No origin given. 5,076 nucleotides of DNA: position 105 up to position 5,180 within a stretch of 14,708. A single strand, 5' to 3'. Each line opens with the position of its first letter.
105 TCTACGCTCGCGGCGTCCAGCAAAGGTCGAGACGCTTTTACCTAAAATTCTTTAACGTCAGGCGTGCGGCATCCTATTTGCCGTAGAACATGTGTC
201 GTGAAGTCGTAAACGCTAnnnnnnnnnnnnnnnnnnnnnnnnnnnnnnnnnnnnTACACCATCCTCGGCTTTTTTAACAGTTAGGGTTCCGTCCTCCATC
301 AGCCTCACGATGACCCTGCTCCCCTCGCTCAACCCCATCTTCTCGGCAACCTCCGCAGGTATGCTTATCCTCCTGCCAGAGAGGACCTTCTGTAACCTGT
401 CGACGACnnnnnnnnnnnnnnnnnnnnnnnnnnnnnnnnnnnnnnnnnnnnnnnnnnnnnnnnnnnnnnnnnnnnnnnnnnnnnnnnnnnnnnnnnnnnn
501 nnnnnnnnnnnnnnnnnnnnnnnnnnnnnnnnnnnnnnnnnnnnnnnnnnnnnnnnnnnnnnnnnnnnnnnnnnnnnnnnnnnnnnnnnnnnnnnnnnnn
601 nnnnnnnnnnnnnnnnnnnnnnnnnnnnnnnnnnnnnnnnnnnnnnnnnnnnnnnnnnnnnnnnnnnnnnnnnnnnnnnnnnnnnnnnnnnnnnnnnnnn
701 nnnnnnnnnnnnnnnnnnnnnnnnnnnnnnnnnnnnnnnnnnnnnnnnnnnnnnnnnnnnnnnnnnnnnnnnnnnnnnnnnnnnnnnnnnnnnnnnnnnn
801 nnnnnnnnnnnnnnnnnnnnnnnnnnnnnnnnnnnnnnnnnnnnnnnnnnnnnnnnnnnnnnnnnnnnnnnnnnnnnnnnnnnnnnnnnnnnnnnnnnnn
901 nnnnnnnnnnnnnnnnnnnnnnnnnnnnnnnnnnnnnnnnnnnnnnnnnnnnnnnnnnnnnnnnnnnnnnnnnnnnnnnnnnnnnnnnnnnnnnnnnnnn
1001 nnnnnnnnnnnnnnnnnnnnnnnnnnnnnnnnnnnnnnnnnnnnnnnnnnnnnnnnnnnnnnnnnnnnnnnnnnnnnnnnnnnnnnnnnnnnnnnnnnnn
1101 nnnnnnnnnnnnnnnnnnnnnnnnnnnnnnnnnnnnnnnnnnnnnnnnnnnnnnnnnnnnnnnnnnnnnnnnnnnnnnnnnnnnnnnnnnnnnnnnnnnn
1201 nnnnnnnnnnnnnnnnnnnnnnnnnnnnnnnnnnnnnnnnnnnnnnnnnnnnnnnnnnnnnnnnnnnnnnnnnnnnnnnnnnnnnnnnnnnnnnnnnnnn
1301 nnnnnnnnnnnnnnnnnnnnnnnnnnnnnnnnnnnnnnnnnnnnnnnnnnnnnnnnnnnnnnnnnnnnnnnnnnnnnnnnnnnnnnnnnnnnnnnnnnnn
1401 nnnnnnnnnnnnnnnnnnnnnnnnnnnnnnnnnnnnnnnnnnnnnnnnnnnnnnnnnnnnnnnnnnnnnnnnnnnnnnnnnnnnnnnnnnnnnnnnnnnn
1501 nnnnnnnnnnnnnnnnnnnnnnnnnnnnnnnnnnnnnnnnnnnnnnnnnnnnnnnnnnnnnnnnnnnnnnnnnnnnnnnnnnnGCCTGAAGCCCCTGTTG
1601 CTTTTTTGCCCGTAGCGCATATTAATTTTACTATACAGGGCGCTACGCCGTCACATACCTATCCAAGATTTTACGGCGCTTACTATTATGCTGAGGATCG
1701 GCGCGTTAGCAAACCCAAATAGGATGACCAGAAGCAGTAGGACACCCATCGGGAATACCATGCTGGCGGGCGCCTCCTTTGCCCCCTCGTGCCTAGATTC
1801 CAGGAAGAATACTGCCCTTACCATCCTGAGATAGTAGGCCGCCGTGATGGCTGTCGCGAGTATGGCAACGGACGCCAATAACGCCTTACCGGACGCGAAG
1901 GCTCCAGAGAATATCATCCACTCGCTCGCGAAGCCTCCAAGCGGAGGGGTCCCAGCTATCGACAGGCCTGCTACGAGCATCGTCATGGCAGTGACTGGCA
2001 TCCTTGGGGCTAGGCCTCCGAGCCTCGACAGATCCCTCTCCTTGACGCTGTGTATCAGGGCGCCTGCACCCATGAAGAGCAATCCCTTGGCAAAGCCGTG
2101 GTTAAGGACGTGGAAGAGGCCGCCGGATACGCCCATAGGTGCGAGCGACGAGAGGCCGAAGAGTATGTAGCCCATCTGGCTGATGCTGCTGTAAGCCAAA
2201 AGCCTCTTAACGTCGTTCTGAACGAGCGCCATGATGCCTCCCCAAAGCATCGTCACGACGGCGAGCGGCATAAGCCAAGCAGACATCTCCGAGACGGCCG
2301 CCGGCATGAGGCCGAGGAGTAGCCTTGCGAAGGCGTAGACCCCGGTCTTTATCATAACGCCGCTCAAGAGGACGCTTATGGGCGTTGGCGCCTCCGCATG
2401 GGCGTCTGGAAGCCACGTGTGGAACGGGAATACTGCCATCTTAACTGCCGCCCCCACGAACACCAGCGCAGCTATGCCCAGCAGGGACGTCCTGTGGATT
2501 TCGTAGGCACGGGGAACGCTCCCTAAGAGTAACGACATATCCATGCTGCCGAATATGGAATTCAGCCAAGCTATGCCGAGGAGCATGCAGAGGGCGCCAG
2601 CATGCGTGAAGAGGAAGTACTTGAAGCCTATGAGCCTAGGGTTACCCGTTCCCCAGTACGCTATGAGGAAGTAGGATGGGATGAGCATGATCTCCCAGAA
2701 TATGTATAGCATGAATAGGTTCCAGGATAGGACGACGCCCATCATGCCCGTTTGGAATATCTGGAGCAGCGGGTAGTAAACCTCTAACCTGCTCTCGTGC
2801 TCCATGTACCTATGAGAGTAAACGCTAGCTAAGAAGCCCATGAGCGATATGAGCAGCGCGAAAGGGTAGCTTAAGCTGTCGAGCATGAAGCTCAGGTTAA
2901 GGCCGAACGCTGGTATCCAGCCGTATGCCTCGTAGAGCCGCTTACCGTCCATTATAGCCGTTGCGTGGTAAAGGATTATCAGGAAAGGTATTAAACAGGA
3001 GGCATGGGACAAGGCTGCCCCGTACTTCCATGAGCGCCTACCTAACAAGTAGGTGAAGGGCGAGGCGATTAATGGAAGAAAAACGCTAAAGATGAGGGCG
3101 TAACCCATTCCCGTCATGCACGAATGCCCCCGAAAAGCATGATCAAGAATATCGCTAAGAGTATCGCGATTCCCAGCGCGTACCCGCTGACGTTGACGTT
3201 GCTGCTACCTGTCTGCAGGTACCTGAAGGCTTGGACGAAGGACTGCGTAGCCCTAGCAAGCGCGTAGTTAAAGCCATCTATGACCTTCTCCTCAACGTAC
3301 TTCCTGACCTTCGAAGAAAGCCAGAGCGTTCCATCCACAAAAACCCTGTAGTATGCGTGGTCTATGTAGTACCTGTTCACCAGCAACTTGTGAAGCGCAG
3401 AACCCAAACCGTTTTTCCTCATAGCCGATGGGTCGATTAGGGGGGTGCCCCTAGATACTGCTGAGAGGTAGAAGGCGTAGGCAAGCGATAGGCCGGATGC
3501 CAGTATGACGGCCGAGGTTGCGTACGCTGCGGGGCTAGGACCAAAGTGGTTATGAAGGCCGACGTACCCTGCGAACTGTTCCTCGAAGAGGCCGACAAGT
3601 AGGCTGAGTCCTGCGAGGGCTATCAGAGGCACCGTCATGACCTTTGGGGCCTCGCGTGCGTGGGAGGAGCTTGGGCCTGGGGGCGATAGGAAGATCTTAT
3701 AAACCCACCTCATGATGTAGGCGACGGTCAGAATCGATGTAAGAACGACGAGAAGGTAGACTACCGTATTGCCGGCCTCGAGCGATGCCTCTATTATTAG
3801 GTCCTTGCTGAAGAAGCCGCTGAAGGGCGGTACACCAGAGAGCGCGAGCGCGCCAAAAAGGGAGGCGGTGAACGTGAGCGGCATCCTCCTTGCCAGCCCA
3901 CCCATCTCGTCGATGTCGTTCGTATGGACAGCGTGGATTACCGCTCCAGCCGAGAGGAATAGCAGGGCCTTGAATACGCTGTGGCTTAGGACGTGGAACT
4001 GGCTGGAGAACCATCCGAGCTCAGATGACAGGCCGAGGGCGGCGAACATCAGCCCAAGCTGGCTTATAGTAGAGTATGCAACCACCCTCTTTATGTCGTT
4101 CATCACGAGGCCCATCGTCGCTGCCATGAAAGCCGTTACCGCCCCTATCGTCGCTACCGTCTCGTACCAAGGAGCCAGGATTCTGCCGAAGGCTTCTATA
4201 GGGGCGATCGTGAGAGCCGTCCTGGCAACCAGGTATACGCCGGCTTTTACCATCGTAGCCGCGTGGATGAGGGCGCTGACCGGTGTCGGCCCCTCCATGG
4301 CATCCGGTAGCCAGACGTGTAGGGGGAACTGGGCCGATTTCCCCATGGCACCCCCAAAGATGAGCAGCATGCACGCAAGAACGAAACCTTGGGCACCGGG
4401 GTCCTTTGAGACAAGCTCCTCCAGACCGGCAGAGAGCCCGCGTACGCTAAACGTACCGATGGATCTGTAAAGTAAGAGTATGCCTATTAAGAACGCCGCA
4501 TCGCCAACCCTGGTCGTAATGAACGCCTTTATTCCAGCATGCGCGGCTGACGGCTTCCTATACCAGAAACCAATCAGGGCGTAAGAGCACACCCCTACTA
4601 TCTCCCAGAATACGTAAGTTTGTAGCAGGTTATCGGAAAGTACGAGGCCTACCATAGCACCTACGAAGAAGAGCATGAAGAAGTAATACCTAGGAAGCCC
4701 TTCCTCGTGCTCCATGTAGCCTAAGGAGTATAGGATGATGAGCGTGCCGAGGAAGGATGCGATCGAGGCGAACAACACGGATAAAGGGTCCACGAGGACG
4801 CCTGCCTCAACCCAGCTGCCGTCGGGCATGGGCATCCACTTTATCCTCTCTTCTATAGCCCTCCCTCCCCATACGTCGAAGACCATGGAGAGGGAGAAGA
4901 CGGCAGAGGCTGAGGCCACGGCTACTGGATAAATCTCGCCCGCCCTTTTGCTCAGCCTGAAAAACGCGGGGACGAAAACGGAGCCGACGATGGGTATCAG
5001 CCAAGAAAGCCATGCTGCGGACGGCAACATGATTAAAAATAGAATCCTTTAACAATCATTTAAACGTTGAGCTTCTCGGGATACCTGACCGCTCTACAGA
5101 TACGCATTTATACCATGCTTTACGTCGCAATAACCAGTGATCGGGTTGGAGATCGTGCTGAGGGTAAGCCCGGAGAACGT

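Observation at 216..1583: A single polypeptide joins an extracellular coiled-coil stalk to a cytoplasmic AbrB-type DNA-binding domain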

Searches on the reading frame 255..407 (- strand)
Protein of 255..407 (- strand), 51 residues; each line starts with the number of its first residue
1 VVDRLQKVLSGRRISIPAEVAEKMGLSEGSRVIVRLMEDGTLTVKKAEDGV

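Call 63: search_solved_structures(query=A6, max_evalue=1, show_alignments=4)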
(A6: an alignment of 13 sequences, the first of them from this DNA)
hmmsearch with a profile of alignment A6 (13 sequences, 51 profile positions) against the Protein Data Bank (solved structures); distinct sequences matched with E-value up to 1: 44.
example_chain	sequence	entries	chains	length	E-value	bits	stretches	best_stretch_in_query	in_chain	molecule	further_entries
7dg9_A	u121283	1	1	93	3.5e-05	26.3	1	16-42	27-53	Cell division control protein 48, AAA family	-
2l66_A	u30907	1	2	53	9.9e-05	24.9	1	14-40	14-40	Transcriptional regulator, AbrB family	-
5itj_A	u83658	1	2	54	0.0001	24.8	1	14-40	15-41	AbrB family transcriptional regulator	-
5itm_A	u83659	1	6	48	0.00013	24.5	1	14-40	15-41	AbrB family transcriptional regulator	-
7di0_A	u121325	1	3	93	0.00015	24.3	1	22-44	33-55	apDPBB_sym_79 protein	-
7di1_A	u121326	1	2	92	0.00028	23.4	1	23-41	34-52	mkDPBB_sym_86 protein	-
1z0r_A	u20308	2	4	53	0.00034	23.2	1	13-49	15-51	Transition state regulatory protein abrB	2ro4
2k1n_A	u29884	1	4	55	0.00038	23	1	13-49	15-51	AbrB family transcriptional regulator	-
2mrn_A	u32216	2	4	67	0.00044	22.8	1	15-49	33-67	Antitoxin MazE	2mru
7du6_A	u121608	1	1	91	0.00046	22.7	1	23-41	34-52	mkDPBB_sym2 protein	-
1mvf_D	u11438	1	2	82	0.0005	22.6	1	15-49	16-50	PemI-like protein 1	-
1ub4_C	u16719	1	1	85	0.00054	22.5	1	15-49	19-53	MazE protein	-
1yfb_A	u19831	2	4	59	0.0008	22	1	13-48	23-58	Transition state regulatory protein abrB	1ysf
7du7_A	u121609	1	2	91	0.0012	21.5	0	23-36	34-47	mkDPBB_sym1 protein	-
7dvh_A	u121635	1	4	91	0.0015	21.1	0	23-42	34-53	reDPBB_sym4 protein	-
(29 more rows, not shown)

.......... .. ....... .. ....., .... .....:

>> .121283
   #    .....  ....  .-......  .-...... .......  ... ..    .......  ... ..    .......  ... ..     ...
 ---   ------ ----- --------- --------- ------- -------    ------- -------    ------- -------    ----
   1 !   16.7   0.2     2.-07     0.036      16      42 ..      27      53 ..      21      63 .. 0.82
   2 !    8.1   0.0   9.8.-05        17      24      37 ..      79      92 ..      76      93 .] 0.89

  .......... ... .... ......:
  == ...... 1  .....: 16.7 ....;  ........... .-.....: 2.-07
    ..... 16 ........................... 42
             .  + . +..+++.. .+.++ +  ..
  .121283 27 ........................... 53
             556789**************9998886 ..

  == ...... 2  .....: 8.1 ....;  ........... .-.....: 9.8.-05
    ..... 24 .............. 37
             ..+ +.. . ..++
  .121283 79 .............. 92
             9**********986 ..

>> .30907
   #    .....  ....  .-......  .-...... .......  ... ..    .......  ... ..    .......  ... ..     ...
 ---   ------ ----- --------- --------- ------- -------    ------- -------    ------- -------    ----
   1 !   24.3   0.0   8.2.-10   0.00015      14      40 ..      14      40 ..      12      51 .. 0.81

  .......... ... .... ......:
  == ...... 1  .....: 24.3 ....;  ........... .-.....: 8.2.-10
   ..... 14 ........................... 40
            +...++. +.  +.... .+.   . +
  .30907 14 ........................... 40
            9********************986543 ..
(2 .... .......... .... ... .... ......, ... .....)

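Call 64: find_homologous_proteins(query=A6, max_evalue=0.001)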
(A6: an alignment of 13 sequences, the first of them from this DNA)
Query A6 (13 sequences) (51 aa, profile of the alignment): 53 proteins with E <= 0.001 among 256 candidates.
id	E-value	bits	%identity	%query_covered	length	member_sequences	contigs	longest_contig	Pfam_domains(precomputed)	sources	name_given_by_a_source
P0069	1.7e-19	87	65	61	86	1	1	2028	PF04014.24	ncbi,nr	ncbi:MAG TPA: AbrB/MazE/SpoVT family DNA-binding domain-containing protein [Nitrososphaeria archaeon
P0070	3.0e-11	60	55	86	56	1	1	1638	PF04014.24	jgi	-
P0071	3.1e-11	60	51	76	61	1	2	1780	PF04014.24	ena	-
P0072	6.8e-11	59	63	63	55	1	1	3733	-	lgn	-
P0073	8.5e-10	56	53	59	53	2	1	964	PF04014.24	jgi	jgi:AbrB family looped-hinge helix DNA binding protein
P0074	9.7e-10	55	55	86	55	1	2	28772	-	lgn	-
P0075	9.8e-10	55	53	59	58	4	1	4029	PF04014.24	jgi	-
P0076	2.8e-9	54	53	59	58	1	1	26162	PF04014.24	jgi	jgi:bifunctional DNA-binding transcriptional regulator/antitoxin component of YhaV-PrlF toxin-antito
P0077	5.7e-9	53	50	86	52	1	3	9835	-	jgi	jgi:bifunctional DNA-binding transcriptional regulator/antitoxin component of YhaV-PrlF toxin-antito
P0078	8.9e-9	52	51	92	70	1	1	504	PF04014.24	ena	-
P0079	1.6e-8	52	53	86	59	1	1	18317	PF04014.24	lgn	-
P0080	1.8e-8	51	50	78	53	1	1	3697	PF04014.24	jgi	-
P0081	2.7e-8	51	41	76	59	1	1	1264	PF04014.24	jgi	-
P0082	3.0e-8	51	57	73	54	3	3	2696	PF04014.24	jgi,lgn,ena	-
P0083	3.1e-8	51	56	71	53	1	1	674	PF04014.24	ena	-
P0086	6.5e-8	50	60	59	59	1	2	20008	PF04014.24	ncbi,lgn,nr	ncbi:MAG: AbrB/MazE/SpoVT family DNA-binding domain-containing protein [Candidatus Nitrosocosmicus s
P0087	7.3e-8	49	50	59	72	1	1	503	PF04014.24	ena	-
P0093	1.9e-6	45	38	88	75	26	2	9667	PF04014.24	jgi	-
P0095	5.1e-6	43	42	61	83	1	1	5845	PF04014.24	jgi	-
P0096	6.8e-6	43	42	61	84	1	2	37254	PF04014.24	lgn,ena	-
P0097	7.1e-6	43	42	61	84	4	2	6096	PF04014.24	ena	-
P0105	7.0e-5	40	52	45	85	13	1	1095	PF04014.24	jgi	jgi:AbrB family looped-hinge helix DNA binding protein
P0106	7.5e-5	40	52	45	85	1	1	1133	PF04014.24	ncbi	-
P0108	1.2e-4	39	52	45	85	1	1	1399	PF04014.24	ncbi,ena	-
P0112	1.5e-4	39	52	45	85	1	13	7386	PF04014.24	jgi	jgi:AbrB family looped-hinge helix DNA binding protein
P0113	1.7e-4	39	52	41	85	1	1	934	PF04014.24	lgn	-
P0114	1.7e-4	39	52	45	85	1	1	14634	PF04014.24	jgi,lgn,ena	-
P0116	4.5e-4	37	32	94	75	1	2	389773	PF04014.24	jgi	-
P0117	4.5e-4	37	35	69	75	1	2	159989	PF04014.24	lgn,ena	-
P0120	6.6e-4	37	42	84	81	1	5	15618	PF04014.24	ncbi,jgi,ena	-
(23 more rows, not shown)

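Call 84: find_encoding_contigs(protein=P0069, flank=3000, max_places=2)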
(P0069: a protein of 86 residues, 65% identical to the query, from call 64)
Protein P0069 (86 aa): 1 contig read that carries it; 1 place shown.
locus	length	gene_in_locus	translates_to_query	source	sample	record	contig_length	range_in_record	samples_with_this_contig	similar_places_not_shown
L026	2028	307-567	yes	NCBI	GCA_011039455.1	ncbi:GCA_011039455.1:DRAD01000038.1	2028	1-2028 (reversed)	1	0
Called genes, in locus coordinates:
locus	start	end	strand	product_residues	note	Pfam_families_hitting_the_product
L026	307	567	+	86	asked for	PF04014:MazE_antitoxin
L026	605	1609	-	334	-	PF04055:Radical_SAM, PF13353:Fer4_12 (weak)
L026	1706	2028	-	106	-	PF12826:HHH_2, PF14520:HHH_5, PF00633:HHH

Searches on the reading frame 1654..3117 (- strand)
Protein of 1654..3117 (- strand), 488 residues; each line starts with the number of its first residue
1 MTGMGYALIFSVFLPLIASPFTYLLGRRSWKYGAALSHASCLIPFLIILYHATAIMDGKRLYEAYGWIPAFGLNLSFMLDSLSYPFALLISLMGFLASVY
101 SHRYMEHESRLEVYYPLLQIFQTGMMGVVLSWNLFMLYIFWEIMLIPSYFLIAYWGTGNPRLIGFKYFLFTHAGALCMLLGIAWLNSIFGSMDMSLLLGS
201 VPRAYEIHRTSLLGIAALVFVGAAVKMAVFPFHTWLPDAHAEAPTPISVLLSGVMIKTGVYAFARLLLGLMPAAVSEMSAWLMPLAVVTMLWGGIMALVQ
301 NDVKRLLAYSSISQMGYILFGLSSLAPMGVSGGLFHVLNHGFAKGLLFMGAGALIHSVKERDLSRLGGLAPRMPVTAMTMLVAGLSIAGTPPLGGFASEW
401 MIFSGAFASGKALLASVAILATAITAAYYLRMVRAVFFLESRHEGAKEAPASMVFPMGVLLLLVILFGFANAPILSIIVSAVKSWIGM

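Call 87: search_protein_families(library=pfam, proteins=[window:1654-3117:-], max_evalue=0.00001)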
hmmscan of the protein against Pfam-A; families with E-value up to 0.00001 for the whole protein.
window:1654-3117:- (488 aa): 2 families
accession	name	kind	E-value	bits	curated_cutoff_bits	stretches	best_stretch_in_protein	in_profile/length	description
PF00361.26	Proton_antipo_M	-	4.5e-76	256.3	21.5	1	132-425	2-294/294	NADH:quinone oxidoreductase/Mrp antiporter, TM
PF00662.26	Proton_antipo_N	-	4.2e-09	36.6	24.5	1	68-115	2-51/51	NADH-Ubiquinone oxidoreductase (complex I), chain 5 N-terminus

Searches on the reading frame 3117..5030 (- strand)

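Call 87: search_protein_families(library=pfam, proteins=[window:3117-5030:-], max_evalue=0.00001)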
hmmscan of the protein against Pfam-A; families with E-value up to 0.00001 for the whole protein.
window:3117-5030:- (638 aa): 2 families
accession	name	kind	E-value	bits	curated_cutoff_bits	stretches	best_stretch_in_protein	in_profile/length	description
PF00361.26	Proton_antipo_M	-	5.7e-83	278.9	21.5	1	132-435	1-294/294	NADH:quinone oxidoreductase/Mrp antiporter, TM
PF00662.26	Proton_antipo_N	-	1.7e-14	53.9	24.5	1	65-116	1-51/51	NADH-Ubiquinone oxidoreductase (complex I), chain 5 N-terminus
